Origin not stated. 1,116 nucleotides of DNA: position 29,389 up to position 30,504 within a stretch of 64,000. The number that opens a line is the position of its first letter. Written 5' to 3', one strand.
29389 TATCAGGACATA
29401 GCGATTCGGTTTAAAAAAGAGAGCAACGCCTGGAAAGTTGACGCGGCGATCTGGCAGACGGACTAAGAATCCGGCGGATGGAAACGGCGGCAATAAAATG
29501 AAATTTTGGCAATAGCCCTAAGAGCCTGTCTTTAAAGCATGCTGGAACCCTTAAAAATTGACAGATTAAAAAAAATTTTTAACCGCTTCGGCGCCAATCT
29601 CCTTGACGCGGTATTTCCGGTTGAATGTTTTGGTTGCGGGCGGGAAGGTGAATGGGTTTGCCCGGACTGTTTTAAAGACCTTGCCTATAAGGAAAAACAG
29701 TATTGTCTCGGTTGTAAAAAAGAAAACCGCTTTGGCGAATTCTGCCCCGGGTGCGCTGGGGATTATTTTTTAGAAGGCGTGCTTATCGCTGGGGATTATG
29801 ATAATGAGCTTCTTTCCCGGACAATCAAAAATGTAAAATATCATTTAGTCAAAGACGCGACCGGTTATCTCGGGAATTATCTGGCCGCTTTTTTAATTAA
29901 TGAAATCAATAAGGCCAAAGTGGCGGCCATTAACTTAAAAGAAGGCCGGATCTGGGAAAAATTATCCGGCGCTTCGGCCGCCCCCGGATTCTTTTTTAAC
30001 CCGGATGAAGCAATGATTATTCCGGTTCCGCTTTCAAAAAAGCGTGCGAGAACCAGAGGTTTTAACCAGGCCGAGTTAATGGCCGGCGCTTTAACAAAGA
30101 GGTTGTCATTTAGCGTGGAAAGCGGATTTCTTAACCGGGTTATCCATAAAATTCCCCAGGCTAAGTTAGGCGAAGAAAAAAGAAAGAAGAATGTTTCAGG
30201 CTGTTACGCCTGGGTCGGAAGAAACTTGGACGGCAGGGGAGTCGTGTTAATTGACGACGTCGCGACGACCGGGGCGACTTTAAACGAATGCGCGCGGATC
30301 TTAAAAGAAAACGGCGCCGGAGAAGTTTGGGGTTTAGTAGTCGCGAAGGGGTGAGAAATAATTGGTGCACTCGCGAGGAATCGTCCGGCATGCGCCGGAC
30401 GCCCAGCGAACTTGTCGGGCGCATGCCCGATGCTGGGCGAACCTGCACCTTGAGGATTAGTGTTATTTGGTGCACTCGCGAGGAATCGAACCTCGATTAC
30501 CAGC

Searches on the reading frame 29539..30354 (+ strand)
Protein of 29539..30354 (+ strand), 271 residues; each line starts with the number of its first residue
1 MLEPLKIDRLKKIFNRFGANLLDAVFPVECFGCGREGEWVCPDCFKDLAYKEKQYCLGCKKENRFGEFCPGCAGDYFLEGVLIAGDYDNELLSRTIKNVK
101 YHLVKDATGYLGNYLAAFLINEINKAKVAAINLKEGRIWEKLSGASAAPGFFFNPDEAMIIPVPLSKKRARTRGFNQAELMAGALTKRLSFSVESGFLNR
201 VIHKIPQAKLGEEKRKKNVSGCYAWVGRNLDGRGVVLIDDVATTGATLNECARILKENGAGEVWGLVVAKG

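Call 47: search_protein_families(library=pfam, proteins=[window:29539-30354:+], max_evalue=0.01)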
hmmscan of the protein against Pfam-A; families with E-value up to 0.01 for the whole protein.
window:29539-30354:+ (271 aa): 2 families
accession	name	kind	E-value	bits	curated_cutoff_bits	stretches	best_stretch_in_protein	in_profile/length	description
PF18912.6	DZR_2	-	1.2e-07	31.8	27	1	21-73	1-56/56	Double zinc ribbon domain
PF00156.33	Pribosyltran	-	9.4e-07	28.7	26.3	1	225-263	80-118/158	Phosphoribosyl transferase domain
